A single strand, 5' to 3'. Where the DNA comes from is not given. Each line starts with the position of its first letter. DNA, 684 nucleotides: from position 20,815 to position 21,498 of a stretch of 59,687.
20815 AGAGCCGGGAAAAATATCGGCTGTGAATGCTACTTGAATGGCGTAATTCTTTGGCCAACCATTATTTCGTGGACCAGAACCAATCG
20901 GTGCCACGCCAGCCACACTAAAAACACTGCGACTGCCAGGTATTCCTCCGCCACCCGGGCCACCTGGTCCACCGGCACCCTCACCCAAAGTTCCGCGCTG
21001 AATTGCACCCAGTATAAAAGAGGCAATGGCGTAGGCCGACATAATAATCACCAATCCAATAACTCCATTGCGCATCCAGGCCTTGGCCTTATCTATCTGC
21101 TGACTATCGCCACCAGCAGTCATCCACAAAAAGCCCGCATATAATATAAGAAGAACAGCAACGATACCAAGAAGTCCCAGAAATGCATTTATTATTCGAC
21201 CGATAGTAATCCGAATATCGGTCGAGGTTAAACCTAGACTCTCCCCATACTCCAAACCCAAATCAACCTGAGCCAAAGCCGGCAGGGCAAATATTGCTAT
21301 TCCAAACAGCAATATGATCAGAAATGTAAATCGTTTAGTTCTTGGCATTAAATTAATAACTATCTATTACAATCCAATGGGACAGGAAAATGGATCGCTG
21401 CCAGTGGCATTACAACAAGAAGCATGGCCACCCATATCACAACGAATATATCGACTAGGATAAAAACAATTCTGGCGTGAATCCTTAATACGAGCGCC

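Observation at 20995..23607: Two adjacent large proteins share a near-identical VirB2/TrbC-like pilin membrane module at their N-termini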

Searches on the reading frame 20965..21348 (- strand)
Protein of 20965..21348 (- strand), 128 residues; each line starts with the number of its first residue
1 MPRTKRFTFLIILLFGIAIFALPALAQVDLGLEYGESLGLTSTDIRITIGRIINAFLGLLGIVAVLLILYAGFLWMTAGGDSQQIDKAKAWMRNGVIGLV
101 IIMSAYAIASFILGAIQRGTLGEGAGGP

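Call 18: find_homologous_proteins(query=window:20965-21348:-, max_evalue=0.001)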
Query window:20965-21348:- (128 aa): 720 proteins with E <= 0.001 among 822 candidates; the best 120 are listed.
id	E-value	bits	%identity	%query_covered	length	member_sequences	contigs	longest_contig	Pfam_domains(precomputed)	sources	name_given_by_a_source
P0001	3.2e-33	132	66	77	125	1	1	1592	PF18895.6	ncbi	-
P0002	3.2e-32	129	65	83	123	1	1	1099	PF18895.6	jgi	jgi:hypothetical protein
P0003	4.9e-32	128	63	83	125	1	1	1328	PF18895.6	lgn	-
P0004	1.0e-30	124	62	83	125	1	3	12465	PF18895.6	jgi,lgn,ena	jgi:hypothetical protein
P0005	1.5e-30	124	58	91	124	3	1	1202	PF18895.6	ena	-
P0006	2.1e-30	123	60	83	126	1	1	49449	PF18895.6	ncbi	ncbi:MAG: pilin [Patescibacteria group bacterium]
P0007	3.9e-30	122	64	80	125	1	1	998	PF18895.6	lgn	-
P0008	4.1e-30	122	64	80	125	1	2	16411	PF18895.6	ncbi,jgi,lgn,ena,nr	ncbi:pilin [Patescibacteria group bacterium]|nr:pilin [Patescibacteria group bacterium] MBU1029297.1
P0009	1.2e-29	121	57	91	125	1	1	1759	PF18895.6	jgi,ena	-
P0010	1.3e-29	121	63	81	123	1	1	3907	PF18895.6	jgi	-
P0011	1.4e-29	120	56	91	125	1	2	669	PF18895.6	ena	-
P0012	1.7e-29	120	61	83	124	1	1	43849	PF18895.6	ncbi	-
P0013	2.3e-29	120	55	88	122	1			PF18895.6,PF04956.19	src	-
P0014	2.4e-29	120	60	78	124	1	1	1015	PF18895.6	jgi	jgi:hypothetical protein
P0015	5.0e-29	119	61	81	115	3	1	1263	PF18895.6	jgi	jgi:hypothetical protein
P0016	5.0e-29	119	61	73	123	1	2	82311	PF18895.6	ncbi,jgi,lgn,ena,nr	ncbi:hypothetical protein AMJ57_05335 [Parcubacteria bacterium SG8_24]|nr:MAG: hypothetical protein 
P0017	5.7e-29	118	54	85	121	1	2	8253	PF18895.6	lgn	-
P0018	9.8e-29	118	57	73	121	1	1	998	PF18895.6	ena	-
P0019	1.2e-28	117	52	92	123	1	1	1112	PF18895.6,PF04956.19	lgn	-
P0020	2.2e-28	117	64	71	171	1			PF18895.6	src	-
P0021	2.2e-28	117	55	89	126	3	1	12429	PF18895.6,PF04956.19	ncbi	-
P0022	3.3e-28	116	56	90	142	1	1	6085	PF18895.6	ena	-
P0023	3.6e-28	116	59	79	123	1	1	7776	PF18895.6,PF04956.19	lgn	-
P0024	4.0e-28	116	58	79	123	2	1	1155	PF18895.6,PF04956.19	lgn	-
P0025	4.1e-28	116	52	91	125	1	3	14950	PF18895.6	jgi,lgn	-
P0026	4.7e-28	116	58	78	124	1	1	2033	PF18895.6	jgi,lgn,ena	-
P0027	7.1e-28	115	59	78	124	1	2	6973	PF18895.6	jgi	jgi:hypothetical protein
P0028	7.5e-28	115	58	80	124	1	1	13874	PF18895.6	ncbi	ncbi:MAG: hypothetical protein ABIJ46_04880 [bacterium]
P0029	8.9e-28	115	57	79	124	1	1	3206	PF18895.6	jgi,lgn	jgi:ABC-type arginine transport system permease subunit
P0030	9.4e-28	115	58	78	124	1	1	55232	PF18895.6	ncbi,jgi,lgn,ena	ncbi:MAG: pilin [Patescibacteria group bacterium]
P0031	1.4e-27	114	54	83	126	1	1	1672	PF18895.6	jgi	-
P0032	1.4e-27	114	62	76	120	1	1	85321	PF18895.6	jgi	jgi:hypothetical protein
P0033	2.0e-27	114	60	74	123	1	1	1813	PF18895.6,PF04956.19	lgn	-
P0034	3.8e-27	113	57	75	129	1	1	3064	PF18895.6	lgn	-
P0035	3.9e-27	113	57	83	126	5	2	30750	PF18895.6,PF04956.19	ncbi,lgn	-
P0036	4.8e-27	112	57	75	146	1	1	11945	PF18895.6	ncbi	-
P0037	5.3e-27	112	62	72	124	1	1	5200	PF18895.6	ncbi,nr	ncbi:MAG: pilin [Patescibacteria group bacterium]|nr:pilin [Patescibacteria group bacterium]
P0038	6.0e-27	112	60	77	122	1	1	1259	PF18895.6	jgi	jgi:hypothetical protein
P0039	6.4e-27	112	61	72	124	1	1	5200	PF18895.6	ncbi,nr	ncbi:MAG: pilin [Patescibacteria group bacterium]|nr:pilin [Patescibacteria group bacterium]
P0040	6.6e-27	112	53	92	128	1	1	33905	PF18895.6,PF04956.19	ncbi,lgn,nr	ncbi:MAG: TrbC/VirB2 family protein [bacterium]|nr:TrbC/VirB2 family protein [bacterium]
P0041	1.0e-26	111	58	78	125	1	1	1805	PF18895.6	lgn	-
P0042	2.1e-26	110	51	91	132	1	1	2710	PF18895.6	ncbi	-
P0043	2.1e-26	110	55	81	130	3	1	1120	PF18895.6,PF04956.19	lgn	-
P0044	2.3e-26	110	55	79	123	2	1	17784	PF18895.6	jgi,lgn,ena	-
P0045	2.8e-26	110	57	77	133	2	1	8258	PF18895.6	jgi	-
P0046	2.8e-26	110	58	70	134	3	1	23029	PF18895.6,PF04956.19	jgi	jgi:Type IV secretion system pilin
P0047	2.9e-26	110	55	87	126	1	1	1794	PF18895.6,PF04956.19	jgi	-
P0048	3.1e-26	110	58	75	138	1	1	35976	PF18895.6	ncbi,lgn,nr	ncbi:MAG: pilin [Patescibacteria group bacterium]|nr:pilin [Patescibacteria group bacterium]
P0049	3.8e-26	109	56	82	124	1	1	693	PF18895.6,PF04956.19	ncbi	-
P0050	4.2e-26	109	54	82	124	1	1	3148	PF18895.6,PF04956.19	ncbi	-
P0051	4.4e-26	109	50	92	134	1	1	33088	PF18895.6,PF04956.19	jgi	-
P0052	5.1e-26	109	57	73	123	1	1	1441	PF18895.6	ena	-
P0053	5.6e-26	109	58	70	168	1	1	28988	PF18895.6,PF04956.19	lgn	-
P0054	5.9e-26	109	56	73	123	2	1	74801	PF18895.6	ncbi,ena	-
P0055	5.9e-26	109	64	66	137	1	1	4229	PF18895.6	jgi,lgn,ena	-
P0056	6.5e-26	109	53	84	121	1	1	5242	PF18895.6,PF04956.19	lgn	-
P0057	7.5e-26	108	50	93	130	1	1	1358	PF18895.6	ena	-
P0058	7.6e-26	108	54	80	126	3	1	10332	PF18895.6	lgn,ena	-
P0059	8.9e-26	108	54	81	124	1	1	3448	PF18895.6,PF04956.19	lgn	-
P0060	9.8e-26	108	58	77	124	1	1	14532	PF18895.6,PF04956.19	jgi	jgi:hypothetical protein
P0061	1.1e-25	108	56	80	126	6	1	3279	PF18895.6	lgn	-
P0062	1.2e-25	108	53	85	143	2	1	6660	PF18895.6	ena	-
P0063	1.3e-25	108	57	72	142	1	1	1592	PF18895.6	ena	-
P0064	1.4e-25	108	49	94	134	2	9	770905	PF18895.6,PF04956.19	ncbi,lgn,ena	-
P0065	1.4e-25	108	56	73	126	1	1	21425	PF18895.6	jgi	jgi:hypothetical protein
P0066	1.5e-25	107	58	72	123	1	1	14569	PF18895.6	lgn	-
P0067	1.5e-25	107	51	84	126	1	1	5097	PF18895.6,PF04956.19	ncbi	-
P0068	1.5e-25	107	58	55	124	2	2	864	PF18895.6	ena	-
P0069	1.6e-25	107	53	81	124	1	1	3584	PF18895.6,PF04956.19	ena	-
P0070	1.6e-25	107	55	80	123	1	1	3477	PF18895.6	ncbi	-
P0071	1.6e-25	107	53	83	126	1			PF18895.6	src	-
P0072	1.6e-25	107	53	86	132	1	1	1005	PF18895.6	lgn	-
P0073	1.6e-25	107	52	87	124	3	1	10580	PF18895.6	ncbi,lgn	-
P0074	1.8e-25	107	52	81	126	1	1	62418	PF18895.6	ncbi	-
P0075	1.8e-25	107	48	97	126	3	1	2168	PF18895.6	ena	-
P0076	1.9e-25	107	51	83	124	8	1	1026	PF18895.6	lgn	-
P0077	2.0e-25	107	56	76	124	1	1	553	PF18895.6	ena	-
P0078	2.2e-25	107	57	72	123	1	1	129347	PF18895.6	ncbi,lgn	-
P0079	2.3e-25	107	55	81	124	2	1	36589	PF18895.6,PF04956.19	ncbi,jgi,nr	ncbi:MAG TPA: pilin [Candidatus Binatia bacterium]|jgi:hypothetical protein|nr:pilin [Candidatus Bin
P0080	2.7e-25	107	56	75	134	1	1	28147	PF18895.6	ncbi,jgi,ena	ncbi:MAG: pilin [Candidatus Magasanikbacteria bacterium]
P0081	2.7e-25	107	51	84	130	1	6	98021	PF18895.6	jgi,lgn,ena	jgi:hypothetical protein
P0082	2.8e-25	107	48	86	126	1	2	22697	PF18895.6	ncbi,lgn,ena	-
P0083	3.0e-25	106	59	69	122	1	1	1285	PF18895.6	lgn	-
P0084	3.1e-25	106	53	80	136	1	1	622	PF18895.6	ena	-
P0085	3.1e-25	106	50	91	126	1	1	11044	PF18895.6,PF04956.19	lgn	-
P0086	3.2e-25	106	55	80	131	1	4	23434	PF18895.6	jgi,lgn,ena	jgi:hypothetical protein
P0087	3.4e-25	106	51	83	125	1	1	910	PF18895.6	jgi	jgi:Type IV secretion system pilin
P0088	3.4e-25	106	58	74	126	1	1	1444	PF18895.6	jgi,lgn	-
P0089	3.5e-25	106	54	80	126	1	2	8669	PF18895.6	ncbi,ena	-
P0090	3.8e-25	106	50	92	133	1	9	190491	PF18895.6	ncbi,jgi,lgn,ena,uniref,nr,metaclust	ncbi:MAG: hypothetical protein US42_C0008G0063 [Candidatus Magasanikbacteria bacterium GW2011_GWC2_3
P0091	3.8e-25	106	57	72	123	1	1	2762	PF18895.6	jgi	jgi:hypothetical protein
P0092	3.9e-25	106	52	84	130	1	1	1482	PF18895.6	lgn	-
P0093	4.3e-25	106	52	84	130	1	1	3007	PF18895.6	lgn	-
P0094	4.4e-25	106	57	73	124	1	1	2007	PF18895.6,PF04956.19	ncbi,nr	ncbi:MAG TPA: pilin [Patescibacteria group bacterium]|nr:pilin [Patescibacteria group bacterium]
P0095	4.5e-25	106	50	87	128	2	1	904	PF18895.6,PF04956.19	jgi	-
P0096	4.9e-25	106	52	83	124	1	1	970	PF18895.6,PF04956.19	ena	-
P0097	5.5e-25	106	54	83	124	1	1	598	PF18895.6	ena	-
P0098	5.8e-25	106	62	66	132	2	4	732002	PF18895.6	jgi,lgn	jgi:hypothetical protein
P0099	6.5e-25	105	61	70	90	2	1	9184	PF18895.6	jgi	jgi:hypothetical protein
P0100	6.6e-25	105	52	84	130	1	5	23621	PF18895.6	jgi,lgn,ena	-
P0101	6.9e-25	105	65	60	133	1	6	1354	PF18895.6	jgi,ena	-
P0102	7.0e-25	105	57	69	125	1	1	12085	PF18895.6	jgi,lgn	jgi:hypothetical protein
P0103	7.3e-25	105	55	73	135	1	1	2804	PF18895.6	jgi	jgi:hypothetical protein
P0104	7.3e-25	105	53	82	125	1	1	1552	PF18895.6,PF04956.19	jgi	jgi:hypothetical protein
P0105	7.6e-25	105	54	81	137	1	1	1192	PF18895.6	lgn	-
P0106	8.1e-25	105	47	90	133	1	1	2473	PF18895.6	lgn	-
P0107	8.2e-25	105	55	75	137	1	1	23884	PF18895.6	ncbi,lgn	-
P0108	9.4e-25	105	55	75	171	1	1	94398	PF18895.6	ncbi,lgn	-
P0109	9.5e-25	105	48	95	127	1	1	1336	PF18895.6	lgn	-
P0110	9.7e-25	105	56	76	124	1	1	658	PF18895.6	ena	-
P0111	1.0e-24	105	56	73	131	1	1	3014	PF18895.6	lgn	-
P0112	1.1e-24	105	47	88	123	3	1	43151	PF18895.6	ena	-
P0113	1.3e-24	104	50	93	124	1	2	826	PF18895.6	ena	-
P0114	1.4e-24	104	50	87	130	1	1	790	PF18895.6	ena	-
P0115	1.7e-24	104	58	73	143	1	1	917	PF18895.6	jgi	jgi:hypothetical protein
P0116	1.7e-24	104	50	87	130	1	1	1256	PF18895.6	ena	-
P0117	1.7e-24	104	55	72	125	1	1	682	PF18895.6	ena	-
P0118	1.9e-24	104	64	66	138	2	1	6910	PF18895.6,PF04956.19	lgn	-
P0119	1.9e-24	104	49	88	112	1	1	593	PF18895.6,PF04956.19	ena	-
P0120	2.0e-24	104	48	95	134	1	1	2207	PF18895.6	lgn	-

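Call 40: search_solved_structures(query=A2, max_evalue=10, show_alignments=2)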
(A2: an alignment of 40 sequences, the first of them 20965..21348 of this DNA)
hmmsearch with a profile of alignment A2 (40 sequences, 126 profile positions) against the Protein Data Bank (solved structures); distinct sequences matched with E-value up to 10: 0.

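Call 42: find_related_loci(query=A2, collection=genome_contigs, flank=10000)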
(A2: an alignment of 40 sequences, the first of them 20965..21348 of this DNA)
Query A2 (128 aa) in genome_contigs; peptide patterns used: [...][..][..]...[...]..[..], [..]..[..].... (x = any residue, [..] = any of these).
599 stretches matched a pattern (row limit reached: there are more); 545 encode a relative of the query (tblastn E <= 1e-3); the best 80 are kept; 80 distinct loci.
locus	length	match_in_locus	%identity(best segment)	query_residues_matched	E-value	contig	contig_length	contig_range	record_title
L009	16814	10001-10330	73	11-124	9e-50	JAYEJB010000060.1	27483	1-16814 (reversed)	MAG: Patescibacteria group bacterium isolate MAG175 MAG175_60, whole genome shotgun sequence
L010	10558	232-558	61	17-122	3e-35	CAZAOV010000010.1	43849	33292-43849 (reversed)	MAG TPA_asm: uncultured Gammaproteobacteria bacterium isolate SRP141376_co3_225 genome assembly, contig: NODE_2108_lengt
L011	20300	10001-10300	64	21-116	3e-35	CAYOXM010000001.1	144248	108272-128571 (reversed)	MAG TPA_asm: uncultured Gammaproteobacteria bacterium isolate SRP237561_co1_396 genome assembly, contig: NODE_120_length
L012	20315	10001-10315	56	9-116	2e-34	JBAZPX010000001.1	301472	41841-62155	MAG: Patescibacteria group bacterium isolate SO_2017_SWC_4 scaffold_43_c1_LP-4_2017, whole genome shotgun sequence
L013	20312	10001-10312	56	9-113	1e-33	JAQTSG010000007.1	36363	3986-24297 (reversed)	MAG: Patescibacteria group bacterium isolate STB_181 NODE_2408_length_36363_cov_3.250028_Sandtown_B, whole genome shotgu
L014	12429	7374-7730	55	7-120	9e-34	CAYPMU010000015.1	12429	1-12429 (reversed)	MAG TPA_asm: uncultured Gammaproteobacteria bacterium isolate SRP319275_co4_91 genome assembly, contig: NODE_3089_length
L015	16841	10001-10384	52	1-123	4e-33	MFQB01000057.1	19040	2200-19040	MAG: Candidatus Magasanikbacteria bacterium RIFCSPHIGHO2_02_FULL_47_14 rifcsphigho2_02_scaffold_7619, whole genome shotg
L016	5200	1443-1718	62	29-120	8e-32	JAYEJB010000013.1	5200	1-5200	MAG: Patescibacteria group bacterium isolate MAG175 MAG175_13, whole genome shotgun sequence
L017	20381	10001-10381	49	9-121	8e-32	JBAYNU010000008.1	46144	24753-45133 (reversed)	MAG: Candidatus Magasanikiibacteriota bacterium isolate SO_2016_LW1_72 scaffold00530_LW64-88_2016, whole genome shotgun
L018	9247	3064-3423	50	10-128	8e-32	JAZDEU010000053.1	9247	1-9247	MAG: bacterium isolate MEGAHIT-group-0.164 k141_15550544, whole genome shotgun sequence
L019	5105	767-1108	51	9-120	3e-31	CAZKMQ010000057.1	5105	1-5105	MAG TPA_asm: uncultured Gammaproteobacteria bacterium isolate SRP200020_co3_324 genome assembly, contig: NODE_22798_leng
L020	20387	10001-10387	48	6-128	3e-31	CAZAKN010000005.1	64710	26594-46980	MAG TPA_asm: uncultured Gammaproteobacteria bacterium isolate SRP141376_co4_205 genome assembly, contig: NODE_774_length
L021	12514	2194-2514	55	17-120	2e-31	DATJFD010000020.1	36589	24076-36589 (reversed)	MAG TPA_asm: Candidatus Binatia bacterium isolate SMAG_U15450 k141_3769518, whole genome shotgun sequence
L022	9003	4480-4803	54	14-120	3e-31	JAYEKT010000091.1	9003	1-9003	MAG: Patescibacteria group bacterium isolate MAG130 MAG130_91, whole genome shotgun sequence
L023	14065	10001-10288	58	25-120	8e-31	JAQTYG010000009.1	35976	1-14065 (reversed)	MAG: Patescibacteria group bacterium isolate STC_31 NODE_2337_length_35976_cov_17.927780_Sandtown_C, whole genome shotgu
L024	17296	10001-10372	51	2-120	1e-30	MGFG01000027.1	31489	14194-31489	MAG: Candidatus Uhrbacteria bacterium RIFOXYC2_FULL_47_19 rifoxyc2_full_scaffold_635, whole genome shotgun sequence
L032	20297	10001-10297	54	22-120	2e-29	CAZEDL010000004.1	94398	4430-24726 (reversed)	MAG TPA_asm: uncultured Gammaproteobacteria bacterium isolate SRP342105_co1_41 genome assembly, contig: NODE_271_length_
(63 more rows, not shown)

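Call 49: search_protein_families(library=pfam, proteins=[L024:4006-5388:+, L024:6025-6906:+, L024:6918-8345:+, L024:14420-15595:-, L024:15754-16941:-, L032:14566-16893:+, L032:6111-7514:+, L032:5111-6013:+, L032:12508-13584:-, L032:1824-3158:+], max_evalue=0.001)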
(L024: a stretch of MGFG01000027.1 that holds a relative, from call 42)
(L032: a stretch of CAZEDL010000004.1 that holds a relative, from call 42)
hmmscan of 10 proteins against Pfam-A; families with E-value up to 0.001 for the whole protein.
L024:4006-5388:+ (460 aa): 2 families
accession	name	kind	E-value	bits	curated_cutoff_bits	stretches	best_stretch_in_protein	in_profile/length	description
PF01547.30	SBP_bac_1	-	4.4e-28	99.6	26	1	42-376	5-305/307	Bacterial extracellular solute-binding protein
PF13416.11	SBP_bac_8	-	4.4e-26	92.7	27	1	47-393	1-265/279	Bacterial extracellular solute-binding protein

L024:6025-6906:+ (293 aa): 2 families
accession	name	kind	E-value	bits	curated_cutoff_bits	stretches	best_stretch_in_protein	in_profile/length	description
PF00483.29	NTP_transferase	-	1.8e-25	90.4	21.2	1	5-267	1-241/245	Nucleotidyl transferase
PF12804.13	NTP_transf_3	-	0.00098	19.8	27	0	6-60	1-50/160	MobA-like NTP transferase domain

L024:6918-8345:+ (475 aa): 2 families
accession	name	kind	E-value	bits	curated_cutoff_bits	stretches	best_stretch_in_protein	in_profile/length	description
PF13416.11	SBP_bac_8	-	9.8e-24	85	27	1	63-410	2-266/279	Bacterial extracellular solute-binding protein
PF01547.30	SBP_bac_1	-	1.7e-23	84.6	26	1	57-393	5-306/307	Bacterial extracellular solute-binding protein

L024:14420-15595:- (391 aa): 0 families

L024:15754-16941:- (395 aa): 0 families

L032:14566-16893:+ (775 aa): 0 families

L032:6111-7514:+ (467 aa): 2 families
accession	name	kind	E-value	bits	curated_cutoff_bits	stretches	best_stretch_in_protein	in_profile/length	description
PF13416.11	SBP_bac_8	-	3e-25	90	27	1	59-394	2-264/279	Bacterial extracellular solute-binding protein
PF01547.30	SBP_bac_1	-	2e-24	87.6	26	1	54-374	6-301/307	Bacterial extracellular solute-binding protein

L032:5111-6013:+ (300 aa): 2 families
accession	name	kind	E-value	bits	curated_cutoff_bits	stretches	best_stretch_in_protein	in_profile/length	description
PF00483.29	NTP_transferase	-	3.3e-31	109.2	21.2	1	18-278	1-239/245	Nucleotidyl transferase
PF12804.13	NTP_transf_3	-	6e-05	23.7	27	1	19-75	1-52/160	MobA-like NTP transferase domain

L032:12508-13584:- (358 aa): 2 families
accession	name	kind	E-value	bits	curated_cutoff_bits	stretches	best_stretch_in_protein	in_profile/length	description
PF06925.17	MGDG_synth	-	7.3e-17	62.4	25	1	19-181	1-169/169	Monogalactosyldiacylglycerol (MGDG) synthase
PF04101.22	Glyco_tran_28_C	-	1.3e-07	32.3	22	1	218-304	18-101/166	Glycosyltransferase family 28 C-terminal domain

L032:1824-3158:+ (444 aa): 0 families

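Call 67: search_protein_representatives(alignment_id=A2)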
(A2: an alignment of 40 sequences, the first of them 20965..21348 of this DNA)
Query: 40 sequences, 126 profile positions. Proteins with E-value up to 0.001 (for the whole library): 65230; up to 1e-10: 19756; up to 1e-30: 595. The best 150 are listed.
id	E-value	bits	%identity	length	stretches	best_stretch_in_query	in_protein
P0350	6.6e-68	242.6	-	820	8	52-116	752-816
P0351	4.8e-67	239.8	-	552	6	9-117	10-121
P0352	4.5e-64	230.2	-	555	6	12-116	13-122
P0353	3.5e-57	208.0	-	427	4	37-113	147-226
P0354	8.3e-54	197.0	-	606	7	51-106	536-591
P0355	4.4e-51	188.2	-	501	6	47-120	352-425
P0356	5.3e-48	178.3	-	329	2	34-124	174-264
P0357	8.3e-48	177.7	-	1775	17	49-117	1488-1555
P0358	8.9e-48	177.6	-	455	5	10-118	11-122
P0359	1.0e-46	174.1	-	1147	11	47-108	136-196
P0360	1.4e-46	173.6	-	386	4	13-118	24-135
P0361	1.8e-46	173.3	-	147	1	6-124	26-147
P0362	2.3e-46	173.0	-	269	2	30-123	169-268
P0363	7.4e-46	171.4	-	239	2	38-122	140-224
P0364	3.1e-45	169.3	-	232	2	41-121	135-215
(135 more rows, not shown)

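Call 68: predict_structure(alignment_id=A2)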
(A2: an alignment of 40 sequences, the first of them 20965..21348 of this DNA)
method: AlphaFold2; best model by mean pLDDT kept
length: 128 residues; sequences in the alignment: 40
mean_pLDDT: 78.7   pTM: 0.54
mean pLDDT of the five models: 78.7, 76.9, 76.0, 74.0, 71.3
residues with pLDDT >= 90: 51; 70-90: 40; 50-70: 33; < 50: 4
segments of 3 or more residues with pLDDT < 50: 126-128
pLDDT, mean of each block of 10 residues (from residue 1): 66 75 59 58 73 90 93 94 95 93 90 79 51
secondary structure, 60 per line:
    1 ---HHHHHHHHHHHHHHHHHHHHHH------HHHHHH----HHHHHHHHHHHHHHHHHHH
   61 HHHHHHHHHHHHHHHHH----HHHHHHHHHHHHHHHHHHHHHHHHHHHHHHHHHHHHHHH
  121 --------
elements in order: H4-25 H32-37 H42-77 H82-120

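Call 73: fold_search(model_id=the predicted structure, library=pdb)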
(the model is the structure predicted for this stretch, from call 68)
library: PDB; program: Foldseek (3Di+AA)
matches with E <= 10: 167; with E <= 0.001: 0
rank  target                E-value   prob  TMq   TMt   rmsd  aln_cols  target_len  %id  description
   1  6s1k_E                7.4e-01  0.95  0.57  0.70   3.6        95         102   14  E. coli Core Signaling Unit, carrying QQQQ receptor mutation (released 2020-01-22)
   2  1a91_MODEL_1_A        1.5e+00  0.77  0.44  0.66   2.9        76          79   13  SUBUNIT C OF THE F1FO ATP SYNTHASE OF ESCHERICHIA COLI; NMR, 10 STRUCTURES (released 1998-07-01)
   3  3zx6_A                1.5e+00  0.77  0.58  0.26  10.8       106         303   15  Structure of Hamp(AF1503)-Tsr fusion - Hamp (A291V) mutant (released 2012-02-29)
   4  7ajq_A                2.0e+00  0.23  0.41  0.25  14.0       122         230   14  cryo-EM structure of ExbBD from Serratia Marcescens (released 2021-10-06)
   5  3etz_B                2.0e+00  0.14  0.31  0.33  13.3       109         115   14  Crystal structure of bacterial adhesin FadA L76A mutant (released 2008-12-02)
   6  2y3h_C                2.1e+00  0.69  0.43  0.51   7.3        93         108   10  E63Q mutant of Cupriavidus metallidurans CH34 CnrXs (released 2011-03-30)
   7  4abm_A                2.4e+00  0.84  0.50  0.76   1.9        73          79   14  Crystal Structure of CHMP4B hairpin (released 2012-05-09)
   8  4qgp_A                2.5e+00  0.20  0.33  0.38  10.4        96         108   16  Crystal structure of a pyrophosphatase (AF1178) from Archaeoglobus fulgidus DSM 4304 at 1.80 A resolution (released 2014-07-02)
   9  9a65_B                2.5e+00  0.18  0.31  0.09   6.0        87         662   18  Integrative model of YVAQ-MCPB by crosslinking MS and deep learning (released 2024-09-18)
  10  2gl2_B                2.7e+00  0.16  0.38  0.42  12.9       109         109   17  Crystal structure of the tetra mutant (T66G,R67G,F68G,Y69G) of bacterial adhesin FadA (released 2007-04-10)
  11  3tul_C                2.9e+00  0.25  0.44  0.43   9.8       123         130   14  Crystal structure of N-terminal region of Type III Secretion Major Translocator SipB (residues 82-226) (released 2012-02-15)
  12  1qu7_B                3.0e+00  0.69  0.58  0.35   3.4        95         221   13  FOUR HELICAL-BUNDLE STRUCTURE OF THE CYTOPLASMIC DOMAIN OF A SERINE CHEMOTAXIS RECEPTOR (released 2000-07-12)
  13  8dfu_0                3.0e+00  0.33  0.39  0.54   7.0        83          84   13  Cryo-EM structure of conjugation pili from Aeropyrum pernix (released 2023-03-22)
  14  4h54_A                3.0e+00  0.21  0.36  0.18  17.3        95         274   14  Crystal structure of the diguanylate cyclase DgcZ (released 2013-07-03)
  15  3mq1_A                3.0e+00  0.18  0.35  0.43   9.5       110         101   13  Crystal Structure of Dust Mite Allergen Der p 5 (released 2010-06-02)
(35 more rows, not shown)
